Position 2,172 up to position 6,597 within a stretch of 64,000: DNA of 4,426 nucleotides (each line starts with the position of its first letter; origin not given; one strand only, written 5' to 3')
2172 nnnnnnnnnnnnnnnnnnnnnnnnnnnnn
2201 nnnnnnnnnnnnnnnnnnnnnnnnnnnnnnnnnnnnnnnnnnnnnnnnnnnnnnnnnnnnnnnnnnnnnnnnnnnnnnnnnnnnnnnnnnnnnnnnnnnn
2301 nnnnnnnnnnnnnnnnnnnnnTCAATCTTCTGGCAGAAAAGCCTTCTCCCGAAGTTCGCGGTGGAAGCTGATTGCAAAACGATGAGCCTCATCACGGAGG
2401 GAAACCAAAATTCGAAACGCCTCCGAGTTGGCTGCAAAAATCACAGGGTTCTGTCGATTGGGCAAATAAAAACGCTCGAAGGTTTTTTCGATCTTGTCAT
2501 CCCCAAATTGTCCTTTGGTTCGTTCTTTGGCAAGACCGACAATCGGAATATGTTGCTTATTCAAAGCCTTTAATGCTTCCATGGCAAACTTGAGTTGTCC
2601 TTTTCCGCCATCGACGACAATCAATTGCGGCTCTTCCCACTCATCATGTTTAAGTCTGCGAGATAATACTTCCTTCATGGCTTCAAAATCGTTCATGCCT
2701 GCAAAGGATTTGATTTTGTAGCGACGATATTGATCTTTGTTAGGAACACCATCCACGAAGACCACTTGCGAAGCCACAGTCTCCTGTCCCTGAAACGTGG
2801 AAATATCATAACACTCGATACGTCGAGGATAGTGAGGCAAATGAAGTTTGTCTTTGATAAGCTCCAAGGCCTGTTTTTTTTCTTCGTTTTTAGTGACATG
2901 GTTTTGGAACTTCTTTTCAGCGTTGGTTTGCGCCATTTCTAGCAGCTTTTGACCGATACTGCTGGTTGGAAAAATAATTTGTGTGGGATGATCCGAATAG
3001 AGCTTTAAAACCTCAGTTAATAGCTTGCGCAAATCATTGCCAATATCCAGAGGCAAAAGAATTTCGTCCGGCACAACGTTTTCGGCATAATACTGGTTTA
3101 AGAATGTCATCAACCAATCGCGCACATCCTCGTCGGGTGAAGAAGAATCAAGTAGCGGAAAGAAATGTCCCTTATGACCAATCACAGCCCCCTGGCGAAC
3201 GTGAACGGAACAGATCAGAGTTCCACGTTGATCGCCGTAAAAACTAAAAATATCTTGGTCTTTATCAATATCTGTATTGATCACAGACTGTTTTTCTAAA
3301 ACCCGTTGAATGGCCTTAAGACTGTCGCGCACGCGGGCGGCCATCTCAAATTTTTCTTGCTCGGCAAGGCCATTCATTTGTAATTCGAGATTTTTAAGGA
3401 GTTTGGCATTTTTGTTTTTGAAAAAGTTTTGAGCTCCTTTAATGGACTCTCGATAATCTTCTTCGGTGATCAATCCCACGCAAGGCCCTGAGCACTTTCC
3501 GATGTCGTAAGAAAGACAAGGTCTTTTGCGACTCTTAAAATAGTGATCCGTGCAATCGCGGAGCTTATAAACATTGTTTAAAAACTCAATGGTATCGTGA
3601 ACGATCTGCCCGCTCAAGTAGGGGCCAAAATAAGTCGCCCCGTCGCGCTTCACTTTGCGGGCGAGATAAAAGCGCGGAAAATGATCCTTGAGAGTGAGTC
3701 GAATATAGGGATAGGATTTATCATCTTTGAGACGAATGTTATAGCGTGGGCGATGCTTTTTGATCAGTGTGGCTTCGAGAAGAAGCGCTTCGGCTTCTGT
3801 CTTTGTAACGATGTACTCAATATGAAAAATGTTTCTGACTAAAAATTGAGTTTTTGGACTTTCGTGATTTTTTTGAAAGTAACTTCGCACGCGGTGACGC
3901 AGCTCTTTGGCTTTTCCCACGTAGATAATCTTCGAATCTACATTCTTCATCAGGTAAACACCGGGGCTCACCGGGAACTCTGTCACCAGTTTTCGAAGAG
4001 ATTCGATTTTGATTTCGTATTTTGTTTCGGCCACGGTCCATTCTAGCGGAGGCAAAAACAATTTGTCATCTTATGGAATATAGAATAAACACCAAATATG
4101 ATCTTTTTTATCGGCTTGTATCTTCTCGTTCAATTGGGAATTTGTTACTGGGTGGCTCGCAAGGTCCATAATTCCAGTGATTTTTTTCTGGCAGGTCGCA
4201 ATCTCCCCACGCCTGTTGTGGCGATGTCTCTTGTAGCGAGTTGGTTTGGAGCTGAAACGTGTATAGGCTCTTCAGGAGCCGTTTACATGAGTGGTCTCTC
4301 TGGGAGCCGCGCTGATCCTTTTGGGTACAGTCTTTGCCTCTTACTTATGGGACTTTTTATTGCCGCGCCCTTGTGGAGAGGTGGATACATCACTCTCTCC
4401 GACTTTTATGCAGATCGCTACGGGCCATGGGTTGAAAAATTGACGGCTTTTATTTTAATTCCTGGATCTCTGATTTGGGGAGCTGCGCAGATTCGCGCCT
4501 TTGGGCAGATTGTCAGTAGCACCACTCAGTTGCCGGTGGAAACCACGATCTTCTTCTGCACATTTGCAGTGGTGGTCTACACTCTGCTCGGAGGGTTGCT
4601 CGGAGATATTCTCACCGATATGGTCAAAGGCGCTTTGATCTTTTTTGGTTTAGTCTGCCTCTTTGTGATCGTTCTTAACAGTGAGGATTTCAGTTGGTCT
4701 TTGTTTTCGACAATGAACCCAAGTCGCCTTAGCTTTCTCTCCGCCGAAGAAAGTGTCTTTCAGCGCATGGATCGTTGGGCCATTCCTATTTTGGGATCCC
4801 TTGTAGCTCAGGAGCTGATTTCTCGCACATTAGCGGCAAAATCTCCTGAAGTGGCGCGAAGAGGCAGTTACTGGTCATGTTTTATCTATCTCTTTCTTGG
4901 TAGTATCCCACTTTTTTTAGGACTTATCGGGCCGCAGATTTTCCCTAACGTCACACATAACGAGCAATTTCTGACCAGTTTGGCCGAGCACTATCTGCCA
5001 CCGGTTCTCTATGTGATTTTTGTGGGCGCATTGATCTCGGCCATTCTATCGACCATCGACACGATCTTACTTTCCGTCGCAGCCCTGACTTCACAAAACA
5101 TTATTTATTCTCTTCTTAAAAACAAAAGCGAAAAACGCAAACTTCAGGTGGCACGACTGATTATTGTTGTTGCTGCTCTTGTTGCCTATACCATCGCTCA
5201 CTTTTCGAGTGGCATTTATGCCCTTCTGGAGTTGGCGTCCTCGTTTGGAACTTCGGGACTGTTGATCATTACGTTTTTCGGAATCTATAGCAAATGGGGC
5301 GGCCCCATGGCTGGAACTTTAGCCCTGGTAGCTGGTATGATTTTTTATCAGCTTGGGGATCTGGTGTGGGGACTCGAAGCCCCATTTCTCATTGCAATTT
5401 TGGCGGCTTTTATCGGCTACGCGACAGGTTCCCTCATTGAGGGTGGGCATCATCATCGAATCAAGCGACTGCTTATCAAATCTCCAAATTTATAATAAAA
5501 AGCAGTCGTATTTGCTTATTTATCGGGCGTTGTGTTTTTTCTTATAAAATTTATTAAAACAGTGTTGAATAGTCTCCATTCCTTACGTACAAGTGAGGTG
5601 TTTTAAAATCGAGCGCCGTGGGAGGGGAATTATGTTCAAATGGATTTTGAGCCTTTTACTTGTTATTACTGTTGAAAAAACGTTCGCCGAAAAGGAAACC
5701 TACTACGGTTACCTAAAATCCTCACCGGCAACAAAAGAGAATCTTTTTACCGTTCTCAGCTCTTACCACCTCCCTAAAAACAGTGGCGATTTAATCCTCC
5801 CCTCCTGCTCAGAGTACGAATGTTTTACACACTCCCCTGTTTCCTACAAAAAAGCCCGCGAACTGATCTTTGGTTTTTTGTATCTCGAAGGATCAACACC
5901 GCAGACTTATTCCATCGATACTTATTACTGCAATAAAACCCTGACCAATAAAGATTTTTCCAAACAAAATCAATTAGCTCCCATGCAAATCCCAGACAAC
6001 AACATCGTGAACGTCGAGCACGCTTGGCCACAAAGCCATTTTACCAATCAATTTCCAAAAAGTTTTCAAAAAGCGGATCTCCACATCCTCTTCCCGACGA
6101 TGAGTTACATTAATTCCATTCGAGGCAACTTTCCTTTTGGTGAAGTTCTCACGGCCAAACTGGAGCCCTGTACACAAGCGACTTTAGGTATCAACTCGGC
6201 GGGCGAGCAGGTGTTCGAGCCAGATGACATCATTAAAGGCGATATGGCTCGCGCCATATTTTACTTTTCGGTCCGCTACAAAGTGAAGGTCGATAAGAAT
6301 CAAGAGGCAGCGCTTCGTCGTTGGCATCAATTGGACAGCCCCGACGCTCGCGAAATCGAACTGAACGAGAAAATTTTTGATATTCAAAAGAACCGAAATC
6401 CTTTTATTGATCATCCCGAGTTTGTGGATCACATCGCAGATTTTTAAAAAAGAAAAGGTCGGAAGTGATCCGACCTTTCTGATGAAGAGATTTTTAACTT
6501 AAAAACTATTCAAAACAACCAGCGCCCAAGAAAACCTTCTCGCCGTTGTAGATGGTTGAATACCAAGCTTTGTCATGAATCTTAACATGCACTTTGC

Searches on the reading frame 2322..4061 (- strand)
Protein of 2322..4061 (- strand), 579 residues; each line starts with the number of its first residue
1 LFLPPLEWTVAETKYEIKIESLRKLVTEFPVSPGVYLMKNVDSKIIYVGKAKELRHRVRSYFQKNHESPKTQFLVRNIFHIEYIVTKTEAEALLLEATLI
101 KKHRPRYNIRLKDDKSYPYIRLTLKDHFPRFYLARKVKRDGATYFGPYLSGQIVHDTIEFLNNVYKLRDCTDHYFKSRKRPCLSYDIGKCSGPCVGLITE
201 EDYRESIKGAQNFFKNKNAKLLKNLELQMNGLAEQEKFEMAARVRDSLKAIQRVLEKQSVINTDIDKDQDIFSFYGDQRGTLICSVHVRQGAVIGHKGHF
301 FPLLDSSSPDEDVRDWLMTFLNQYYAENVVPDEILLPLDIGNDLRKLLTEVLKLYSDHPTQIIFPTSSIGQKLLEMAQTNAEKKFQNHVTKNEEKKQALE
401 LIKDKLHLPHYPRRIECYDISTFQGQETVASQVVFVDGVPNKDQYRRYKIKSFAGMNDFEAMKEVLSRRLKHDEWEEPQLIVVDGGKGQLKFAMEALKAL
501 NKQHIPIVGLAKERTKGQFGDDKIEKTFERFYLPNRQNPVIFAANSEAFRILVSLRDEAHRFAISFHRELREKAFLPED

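Call 25: find_related_loci(query=window:2322-4061:-, collection=genome_contigs, flank=10000)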
Query window:2322-4061:- (579 aa) in genome_contigs; peptide patterns used: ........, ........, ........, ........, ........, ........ (x = any residue, [..] = any of these).
88 stretches matched a pattern; 20 encode a relative of the query (tblastn E <= 1e-3); 20 distinct loci.
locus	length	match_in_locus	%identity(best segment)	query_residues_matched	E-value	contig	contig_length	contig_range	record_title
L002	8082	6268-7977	89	9-578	0e+0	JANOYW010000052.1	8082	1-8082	MAG: Bdellovibrionales bacterium isolate VAR_79_metabat_581 VAR_79_k141_1114961, whole genome shotgun sequence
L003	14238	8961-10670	88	9-578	0e+0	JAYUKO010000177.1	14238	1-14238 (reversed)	MAG: Bdellovibrionales bacterium isolate GFS_9251 GFS_9251_176, whole genome shotgun sequence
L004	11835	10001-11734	87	1-578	0e+0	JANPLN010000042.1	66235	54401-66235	MAG: Bdellovibrionales bacterium isolate VAR_61_concoct_220 VAR_61_k141_3923045, whole genome shotgun sequence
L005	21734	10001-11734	87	1-578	0e+0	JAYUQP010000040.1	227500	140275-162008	MAG: Bdellovibrionales bacterium isolate GL114_DN_metabinner_3 GL114_DN_metabinner_3_39, whole genome shotgun sequence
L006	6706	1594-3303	86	10-579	0e+0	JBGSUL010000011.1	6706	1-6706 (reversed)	MAG: Bdellovibrionales bacterium isolate JTS-AC431 k141_3281727, whole genome shotgun sequence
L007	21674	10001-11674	77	19-576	0e+0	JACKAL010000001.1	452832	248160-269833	MAG: Bdellovibrionaceae bacterium isolate HK-STAS-BDEL-4 HK-STAS-BDEL-4_1, whole genome shotgun sequence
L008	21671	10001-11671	74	20-576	0e+0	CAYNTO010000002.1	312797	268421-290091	MAG TPA_asm: uncultured Pseudobdellovibrionaceae bacterium isolate SRP329715_co2_24 genome assembly, contig: NODE_43_len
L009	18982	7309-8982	59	20-576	0e+0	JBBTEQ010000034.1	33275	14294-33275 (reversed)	MAG: Bdellovibrionota bacterium isolate H41-bin164_1 H41_bin164_1_000000000034, whole genome shotgun sequence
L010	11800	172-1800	38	16-576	4e-106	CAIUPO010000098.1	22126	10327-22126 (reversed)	MAG: uncultured Bacteroidetes bacterium isolate Umea_bin-09912 genome assembly, contig: bin-09912:098/146, whole genome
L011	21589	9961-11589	38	16-576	3e-105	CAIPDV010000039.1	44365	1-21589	MAG: uncultured Bacteroidetes bacterium isolate KR3_bin-0479 genome assembly, contig: bin-0479:039/126, whole genome sho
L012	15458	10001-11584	35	29-574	6e-100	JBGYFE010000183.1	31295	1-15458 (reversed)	MAG: Capnocytophaga sp. isolate Z2-64_MAG_21 Z2-64__96702, whole genome shotgun sequence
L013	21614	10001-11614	36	21-576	1e-98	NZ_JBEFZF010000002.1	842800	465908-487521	Spongiivirga sp. MCCC 1A20706 NODE_2_length_842800_cov_38.025795_cov_38.025795, whole genome shotgun sequence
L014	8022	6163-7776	35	25-573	2e-98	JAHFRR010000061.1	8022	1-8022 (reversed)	MAG: Thiotrichales bacterium isolate nzgw579 NODE_15912_length_8023_cov_3.307011, whole genome shotgun sequence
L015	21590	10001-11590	34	29-576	7e-98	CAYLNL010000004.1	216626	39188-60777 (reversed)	MAG TPA_asm: uncultured Flavobacteriaceae bacterium isolate SRP199154_co1_13 genome assembly, contig: NODE_13_length_216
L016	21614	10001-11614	35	21-576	9e-98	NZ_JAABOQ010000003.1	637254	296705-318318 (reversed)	Spongiivirga citrea strain KCTC 32990 Scaffold3_1, whole genome shotgun sequence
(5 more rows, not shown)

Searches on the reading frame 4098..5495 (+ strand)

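Call 87: search_protein_families(library=pfam, proteins=[window:4098-5495:+], max_evalue=0.00001)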
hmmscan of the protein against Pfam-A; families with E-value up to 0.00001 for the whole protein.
window:4098-5495:+ (465 aa): 1 family
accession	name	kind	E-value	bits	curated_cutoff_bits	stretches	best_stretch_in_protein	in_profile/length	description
PF00474.23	SSF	-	3.6e-38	132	22.8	1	29-399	1-392/406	Sodium:solute symporter family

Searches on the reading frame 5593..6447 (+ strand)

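Call 87: search_protein_families(library=pfam, proteins=[window:5593-6447:+], max_evalue=0.00001)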
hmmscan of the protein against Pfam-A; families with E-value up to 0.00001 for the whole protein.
window:5593-6447:+ (284 aa): 1 family
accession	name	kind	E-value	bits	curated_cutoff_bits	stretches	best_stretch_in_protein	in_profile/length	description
PF04231.19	Endonuclease_1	-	1.8e-32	113.4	25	1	114-276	50-235/235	Endonuclease I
